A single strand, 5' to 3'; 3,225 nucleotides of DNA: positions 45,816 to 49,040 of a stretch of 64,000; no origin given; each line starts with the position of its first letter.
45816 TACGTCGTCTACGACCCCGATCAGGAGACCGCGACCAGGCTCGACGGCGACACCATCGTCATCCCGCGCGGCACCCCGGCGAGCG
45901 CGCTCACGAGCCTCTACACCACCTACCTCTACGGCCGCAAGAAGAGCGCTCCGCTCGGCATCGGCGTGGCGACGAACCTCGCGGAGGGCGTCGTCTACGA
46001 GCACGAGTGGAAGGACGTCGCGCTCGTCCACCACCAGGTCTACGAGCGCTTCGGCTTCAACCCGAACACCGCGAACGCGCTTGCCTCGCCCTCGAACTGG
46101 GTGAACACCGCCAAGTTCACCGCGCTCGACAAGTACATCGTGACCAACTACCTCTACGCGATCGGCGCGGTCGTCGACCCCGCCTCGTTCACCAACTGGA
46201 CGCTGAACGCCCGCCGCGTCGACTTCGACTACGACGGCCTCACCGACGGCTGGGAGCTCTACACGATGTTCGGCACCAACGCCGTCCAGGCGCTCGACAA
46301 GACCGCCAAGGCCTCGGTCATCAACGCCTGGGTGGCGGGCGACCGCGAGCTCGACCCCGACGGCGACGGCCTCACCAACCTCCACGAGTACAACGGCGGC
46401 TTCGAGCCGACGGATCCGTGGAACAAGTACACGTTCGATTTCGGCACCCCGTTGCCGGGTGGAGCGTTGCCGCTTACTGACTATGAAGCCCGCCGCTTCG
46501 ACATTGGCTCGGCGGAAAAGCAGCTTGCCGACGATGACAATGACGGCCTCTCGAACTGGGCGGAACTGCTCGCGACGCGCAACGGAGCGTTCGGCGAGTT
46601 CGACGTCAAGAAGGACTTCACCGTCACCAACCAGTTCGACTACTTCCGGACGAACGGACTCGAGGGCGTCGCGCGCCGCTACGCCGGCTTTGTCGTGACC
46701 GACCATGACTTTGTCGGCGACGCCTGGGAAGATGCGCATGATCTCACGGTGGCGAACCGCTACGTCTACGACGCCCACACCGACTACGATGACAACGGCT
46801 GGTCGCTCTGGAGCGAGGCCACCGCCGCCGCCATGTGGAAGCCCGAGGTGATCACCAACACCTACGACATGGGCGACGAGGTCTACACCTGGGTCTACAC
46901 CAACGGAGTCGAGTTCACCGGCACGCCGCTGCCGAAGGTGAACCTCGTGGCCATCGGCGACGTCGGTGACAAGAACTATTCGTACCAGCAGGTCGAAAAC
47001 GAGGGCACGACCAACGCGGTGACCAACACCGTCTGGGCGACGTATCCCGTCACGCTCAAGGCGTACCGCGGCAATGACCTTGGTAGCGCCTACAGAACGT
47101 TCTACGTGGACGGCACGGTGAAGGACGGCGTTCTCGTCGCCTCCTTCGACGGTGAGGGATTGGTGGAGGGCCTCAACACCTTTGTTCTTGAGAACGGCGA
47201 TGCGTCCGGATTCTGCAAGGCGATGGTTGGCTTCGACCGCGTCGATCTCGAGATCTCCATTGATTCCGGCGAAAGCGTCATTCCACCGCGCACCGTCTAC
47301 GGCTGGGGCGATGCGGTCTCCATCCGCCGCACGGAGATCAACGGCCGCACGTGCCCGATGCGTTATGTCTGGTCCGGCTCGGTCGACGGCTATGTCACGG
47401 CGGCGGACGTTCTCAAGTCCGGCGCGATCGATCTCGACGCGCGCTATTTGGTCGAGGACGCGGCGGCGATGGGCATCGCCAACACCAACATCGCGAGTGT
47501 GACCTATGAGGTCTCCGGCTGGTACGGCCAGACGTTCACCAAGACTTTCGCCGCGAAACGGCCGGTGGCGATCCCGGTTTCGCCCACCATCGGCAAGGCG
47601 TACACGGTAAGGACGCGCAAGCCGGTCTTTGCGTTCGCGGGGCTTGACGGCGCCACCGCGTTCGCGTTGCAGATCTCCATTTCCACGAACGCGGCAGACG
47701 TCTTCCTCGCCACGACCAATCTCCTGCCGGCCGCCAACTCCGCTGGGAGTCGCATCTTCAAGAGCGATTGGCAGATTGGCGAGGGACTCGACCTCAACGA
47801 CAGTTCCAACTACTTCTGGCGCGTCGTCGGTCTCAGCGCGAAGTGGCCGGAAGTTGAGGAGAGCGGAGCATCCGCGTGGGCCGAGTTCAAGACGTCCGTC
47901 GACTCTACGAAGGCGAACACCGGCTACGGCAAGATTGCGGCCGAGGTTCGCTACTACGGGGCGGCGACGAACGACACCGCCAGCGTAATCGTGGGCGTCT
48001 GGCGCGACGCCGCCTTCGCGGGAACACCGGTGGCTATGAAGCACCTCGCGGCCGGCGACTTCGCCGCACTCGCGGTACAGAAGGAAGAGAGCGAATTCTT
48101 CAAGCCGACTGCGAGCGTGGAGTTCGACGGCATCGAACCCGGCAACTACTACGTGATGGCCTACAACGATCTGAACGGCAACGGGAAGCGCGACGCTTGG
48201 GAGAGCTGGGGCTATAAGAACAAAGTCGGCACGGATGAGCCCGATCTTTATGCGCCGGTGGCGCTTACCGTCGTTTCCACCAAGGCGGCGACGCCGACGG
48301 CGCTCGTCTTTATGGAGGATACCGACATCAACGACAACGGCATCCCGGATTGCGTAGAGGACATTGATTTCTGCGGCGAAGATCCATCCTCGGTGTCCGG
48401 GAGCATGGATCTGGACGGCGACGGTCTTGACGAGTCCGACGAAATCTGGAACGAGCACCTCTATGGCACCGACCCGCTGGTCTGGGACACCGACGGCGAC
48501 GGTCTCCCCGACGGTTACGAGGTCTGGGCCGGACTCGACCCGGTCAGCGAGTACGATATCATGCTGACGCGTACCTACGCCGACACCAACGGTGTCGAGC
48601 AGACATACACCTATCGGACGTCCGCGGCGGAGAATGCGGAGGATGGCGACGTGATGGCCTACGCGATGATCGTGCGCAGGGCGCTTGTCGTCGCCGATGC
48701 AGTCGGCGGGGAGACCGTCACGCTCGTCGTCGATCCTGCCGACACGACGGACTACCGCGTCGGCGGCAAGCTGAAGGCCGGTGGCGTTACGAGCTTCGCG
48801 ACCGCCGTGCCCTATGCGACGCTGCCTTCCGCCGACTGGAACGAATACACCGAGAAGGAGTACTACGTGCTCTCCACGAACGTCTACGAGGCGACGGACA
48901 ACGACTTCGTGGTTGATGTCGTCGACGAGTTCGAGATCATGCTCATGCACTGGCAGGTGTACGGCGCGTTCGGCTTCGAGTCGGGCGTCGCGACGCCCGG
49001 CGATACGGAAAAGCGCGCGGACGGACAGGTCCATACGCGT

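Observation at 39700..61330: Seven ~1,000-aa super-repeats of two alternating architectures (A-B-A-A-B-B-A) make up two thirds of the giant protein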

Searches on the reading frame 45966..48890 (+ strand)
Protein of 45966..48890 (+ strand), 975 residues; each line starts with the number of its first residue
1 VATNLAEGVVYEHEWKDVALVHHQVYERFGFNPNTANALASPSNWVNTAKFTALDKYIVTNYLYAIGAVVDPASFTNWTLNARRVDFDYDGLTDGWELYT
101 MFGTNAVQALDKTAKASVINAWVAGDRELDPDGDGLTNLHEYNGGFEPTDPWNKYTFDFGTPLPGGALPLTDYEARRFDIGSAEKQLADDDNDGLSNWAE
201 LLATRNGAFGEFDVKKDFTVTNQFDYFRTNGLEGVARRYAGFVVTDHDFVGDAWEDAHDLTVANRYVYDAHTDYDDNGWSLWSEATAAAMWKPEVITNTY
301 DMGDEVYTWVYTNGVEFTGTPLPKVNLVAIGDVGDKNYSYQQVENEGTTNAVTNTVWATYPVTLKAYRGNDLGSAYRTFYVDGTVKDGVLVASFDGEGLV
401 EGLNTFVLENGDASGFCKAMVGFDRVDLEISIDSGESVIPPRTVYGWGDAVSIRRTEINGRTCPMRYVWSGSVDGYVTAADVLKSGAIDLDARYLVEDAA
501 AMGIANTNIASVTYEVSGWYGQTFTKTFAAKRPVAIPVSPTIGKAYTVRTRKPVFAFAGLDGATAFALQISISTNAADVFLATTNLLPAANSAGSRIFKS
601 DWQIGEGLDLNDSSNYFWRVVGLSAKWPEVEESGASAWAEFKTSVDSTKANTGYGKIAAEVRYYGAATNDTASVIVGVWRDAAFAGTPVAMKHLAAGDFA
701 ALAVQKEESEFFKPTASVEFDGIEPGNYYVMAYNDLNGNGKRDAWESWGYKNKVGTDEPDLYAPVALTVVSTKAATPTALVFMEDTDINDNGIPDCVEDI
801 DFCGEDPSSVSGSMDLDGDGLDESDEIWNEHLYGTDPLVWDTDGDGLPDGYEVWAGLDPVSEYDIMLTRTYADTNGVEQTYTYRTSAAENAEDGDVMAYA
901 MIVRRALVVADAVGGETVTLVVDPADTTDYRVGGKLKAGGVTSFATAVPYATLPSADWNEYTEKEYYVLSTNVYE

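Call 9: search_protein_families(library=pfam, proteins=[window:45966-48890:+], max_evalue=0.01)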
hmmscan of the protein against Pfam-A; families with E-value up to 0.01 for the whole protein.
window:45966-48890:+ (975 aa): 2 families
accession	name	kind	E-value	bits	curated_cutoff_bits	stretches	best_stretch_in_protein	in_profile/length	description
PF18884.5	TSP3_bac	-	2.6e-06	27.6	25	1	841-859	1-19/22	Bacterial TSP3 repeat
PF09912.14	DUF2141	-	0.00017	21.9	24.4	1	703-747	31-81/112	Uncharacterized protein conserved in bacteria (DUF2141)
